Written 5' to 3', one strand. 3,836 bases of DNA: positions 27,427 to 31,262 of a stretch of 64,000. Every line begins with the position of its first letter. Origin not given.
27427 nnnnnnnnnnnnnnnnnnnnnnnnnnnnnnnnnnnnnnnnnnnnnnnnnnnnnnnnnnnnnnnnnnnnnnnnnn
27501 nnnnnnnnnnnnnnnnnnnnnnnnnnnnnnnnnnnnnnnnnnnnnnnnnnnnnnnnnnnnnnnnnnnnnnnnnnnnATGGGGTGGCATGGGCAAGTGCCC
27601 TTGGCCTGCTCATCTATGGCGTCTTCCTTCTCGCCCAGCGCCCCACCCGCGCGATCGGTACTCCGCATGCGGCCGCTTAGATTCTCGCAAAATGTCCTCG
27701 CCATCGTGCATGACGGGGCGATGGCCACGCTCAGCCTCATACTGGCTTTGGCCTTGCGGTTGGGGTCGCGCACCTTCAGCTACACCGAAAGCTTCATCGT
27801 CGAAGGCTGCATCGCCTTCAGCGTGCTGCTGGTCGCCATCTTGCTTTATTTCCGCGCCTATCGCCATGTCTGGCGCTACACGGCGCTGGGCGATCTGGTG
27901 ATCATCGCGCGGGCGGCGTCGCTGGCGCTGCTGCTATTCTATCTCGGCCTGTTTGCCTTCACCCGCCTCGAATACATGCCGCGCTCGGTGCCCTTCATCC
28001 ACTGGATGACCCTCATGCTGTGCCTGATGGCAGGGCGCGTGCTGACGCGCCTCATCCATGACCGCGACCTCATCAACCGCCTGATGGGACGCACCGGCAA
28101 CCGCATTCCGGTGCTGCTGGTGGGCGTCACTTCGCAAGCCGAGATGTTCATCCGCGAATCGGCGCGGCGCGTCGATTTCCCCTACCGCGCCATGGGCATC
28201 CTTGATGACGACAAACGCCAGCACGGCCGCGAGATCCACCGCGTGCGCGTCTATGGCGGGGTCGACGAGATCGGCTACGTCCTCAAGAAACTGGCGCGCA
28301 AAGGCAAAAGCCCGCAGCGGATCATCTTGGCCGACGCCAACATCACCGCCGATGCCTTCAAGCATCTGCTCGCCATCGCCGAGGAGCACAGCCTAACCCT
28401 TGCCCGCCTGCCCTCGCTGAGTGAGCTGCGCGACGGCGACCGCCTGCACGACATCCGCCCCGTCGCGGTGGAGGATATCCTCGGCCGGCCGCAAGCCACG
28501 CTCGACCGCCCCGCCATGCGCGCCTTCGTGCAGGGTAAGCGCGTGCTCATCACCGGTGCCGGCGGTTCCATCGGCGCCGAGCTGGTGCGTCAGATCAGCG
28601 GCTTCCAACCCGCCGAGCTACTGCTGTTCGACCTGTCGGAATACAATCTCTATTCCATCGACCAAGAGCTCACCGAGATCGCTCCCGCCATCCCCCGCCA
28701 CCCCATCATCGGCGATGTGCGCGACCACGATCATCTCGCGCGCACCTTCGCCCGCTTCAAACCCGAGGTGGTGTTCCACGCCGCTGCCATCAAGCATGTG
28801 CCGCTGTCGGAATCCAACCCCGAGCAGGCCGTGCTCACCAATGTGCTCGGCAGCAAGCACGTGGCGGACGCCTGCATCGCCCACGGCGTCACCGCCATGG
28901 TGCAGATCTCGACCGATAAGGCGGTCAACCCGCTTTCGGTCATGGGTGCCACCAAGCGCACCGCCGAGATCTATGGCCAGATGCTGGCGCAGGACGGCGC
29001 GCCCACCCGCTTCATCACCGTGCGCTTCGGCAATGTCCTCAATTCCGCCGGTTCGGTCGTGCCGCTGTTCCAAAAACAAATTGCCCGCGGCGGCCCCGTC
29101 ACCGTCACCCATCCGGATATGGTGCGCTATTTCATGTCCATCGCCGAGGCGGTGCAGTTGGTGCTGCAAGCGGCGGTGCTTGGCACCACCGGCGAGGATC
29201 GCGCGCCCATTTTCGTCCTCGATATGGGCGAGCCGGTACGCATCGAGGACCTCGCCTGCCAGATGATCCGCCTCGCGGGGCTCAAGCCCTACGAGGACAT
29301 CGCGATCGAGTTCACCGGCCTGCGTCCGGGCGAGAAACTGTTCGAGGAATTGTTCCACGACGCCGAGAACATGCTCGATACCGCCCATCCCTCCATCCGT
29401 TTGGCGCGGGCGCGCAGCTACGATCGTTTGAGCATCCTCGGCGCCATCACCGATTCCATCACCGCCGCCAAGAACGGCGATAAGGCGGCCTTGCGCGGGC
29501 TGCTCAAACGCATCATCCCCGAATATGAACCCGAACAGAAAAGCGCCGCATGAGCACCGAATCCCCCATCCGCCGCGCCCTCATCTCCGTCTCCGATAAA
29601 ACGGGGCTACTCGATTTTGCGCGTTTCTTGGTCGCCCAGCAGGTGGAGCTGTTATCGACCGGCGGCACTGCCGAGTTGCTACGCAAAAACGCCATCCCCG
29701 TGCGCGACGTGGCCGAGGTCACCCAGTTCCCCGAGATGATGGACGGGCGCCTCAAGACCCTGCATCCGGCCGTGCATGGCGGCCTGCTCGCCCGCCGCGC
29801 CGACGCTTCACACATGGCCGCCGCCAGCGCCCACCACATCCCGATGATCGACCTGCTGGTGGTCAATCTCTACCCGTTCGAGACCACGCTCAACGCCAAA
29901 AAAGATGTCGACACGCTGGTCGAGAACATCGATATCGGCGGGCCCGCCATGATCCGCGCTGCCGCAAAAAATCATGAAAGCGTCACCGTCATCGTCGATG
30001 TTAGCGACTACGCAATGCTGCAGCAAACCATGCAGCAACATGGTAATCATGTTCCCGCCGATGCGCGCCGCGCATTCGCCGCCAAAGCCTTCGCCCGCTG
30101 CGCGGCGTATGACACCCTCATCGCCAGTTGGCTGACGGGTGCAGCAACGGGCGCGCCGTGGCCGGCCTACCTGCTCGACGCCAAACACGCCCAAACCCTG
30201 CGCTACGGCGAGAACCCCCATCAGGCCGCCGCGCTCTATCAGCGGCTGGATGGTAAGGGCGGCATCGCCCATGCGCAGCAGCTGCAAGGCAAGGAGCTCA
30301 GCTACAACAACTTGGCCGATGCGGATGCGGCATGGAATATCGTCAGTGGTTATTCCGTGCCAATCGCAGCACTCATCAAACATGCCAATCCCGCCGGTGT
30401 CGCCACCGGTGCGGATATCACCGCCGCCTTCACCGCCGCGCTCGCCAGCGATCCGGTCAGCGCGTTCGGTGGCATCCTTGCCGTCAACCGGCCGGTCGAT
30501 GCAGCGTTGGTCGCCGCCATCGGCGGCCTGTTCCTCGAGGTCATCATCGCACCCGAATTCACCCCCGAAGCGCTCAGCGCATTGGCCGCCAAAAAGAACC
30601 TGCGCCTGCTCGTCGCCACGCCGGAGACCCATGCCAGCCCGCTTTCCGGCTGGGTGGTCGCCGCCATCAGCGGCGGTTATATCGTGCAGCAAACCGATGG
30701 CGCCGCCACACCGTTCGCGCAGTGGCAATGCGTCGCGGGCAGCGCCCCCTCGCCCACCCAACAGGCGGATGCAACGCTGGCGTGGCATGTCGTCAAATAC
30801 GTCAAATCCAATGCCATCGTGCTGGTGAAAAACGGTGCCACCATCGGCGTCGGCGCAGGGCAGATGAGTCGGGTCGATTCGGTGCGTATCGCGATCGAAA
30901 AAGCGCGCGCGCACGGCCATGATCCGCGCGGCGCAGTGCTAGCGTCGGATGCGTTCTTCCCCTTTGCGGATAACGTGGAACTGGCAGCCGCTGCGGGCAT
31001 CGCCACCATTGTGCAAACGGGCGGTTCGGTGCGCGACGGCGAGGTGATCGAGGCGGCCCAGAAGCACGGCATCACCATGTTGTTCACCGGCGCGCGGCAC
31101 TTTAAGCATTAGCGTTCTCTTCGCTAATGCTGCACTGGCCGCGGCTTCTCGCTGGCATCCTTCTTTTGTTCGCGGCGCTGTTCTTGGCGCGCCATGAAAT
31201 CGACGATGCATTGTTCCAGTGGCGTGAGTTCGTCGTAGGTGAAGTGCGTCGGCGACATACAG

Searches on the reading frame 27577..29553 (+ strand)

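Call 83: search_protein_families(library=pfam, max_evalue=0.00001, proteins=[window:27577-29553:+])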
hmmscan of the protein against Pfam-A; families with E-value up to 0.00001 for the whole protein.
window:27577-29553:+ (658 aa): 5 families
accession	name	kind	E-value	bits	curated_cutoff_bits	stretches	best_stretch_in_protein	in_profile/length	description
PF02719.21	Polysacc_synt_2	-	8.5e-113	376.8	20.2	1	323-609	1-290/293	Polysaccharide biosynthesis protein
PF01370.27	Epimerase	-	6.1e-20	72.1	20.9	1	323-533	1-225/240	NAD dependent epimerase/dehydratase family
PF04321.23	RmlD_sub_bind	-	1.1e-15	57.9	27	1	322-448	2-103/287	RmlD substrate binding domain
PF16363.11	GDP_Man_Dehyd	-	3.2e-12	47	27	1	324-447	1-130/332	GDP-mannose 4,6 dehydratase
PF01073.25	3Beta_HSD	-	1.5e-11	44.3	22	1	324-452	1-122/280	3-beta hydroxysteroid dehydrogenase/isomerase family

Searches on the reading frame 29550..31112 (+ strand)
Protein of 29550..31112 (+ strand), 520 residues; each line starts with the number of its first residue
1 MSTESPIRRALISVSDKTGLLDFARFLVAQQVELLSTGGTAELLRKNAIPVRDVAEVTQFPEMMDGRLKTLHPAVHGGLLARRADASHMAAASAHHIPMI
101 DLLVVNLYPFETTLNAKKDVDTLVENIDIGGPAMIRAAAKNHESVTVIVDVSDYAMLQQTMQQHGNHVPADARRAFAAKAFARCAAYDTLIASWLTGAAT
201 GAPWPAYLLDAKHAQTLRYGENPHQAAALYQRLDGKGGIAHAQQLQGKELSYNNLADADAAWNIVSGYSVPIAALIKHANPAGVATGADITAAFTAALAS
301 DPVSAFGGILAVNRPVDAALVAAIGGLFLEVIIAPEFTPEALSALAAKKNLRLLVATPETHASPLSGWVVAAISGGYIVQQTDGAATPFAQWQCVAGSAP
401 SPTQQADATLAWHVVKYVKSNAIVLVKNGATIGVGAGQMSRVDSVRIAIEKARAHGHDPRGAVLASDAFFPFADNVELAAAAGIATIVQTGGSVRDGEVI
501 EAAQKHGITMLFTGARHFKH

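Call 83: search_protein_families(library=pfam, max_evalue=0.00001, proteins=[window:29550-31112:+])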
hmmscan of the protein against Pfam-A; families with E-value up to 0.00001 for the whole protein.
window:29550-31112:+ (520 aa): 2 families
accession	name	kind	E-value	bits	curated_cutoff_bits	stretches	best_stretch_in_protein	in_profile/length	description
PF01808.24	AICARFT_IMPCHas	-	7.4e-113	377.5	25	1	138-451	1-311/311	AICARFT/IMPCHase bienzyme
PF02142.27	MGS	-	1.7e-20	73.4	24.1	1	19-132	1-93/94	MGS-like domain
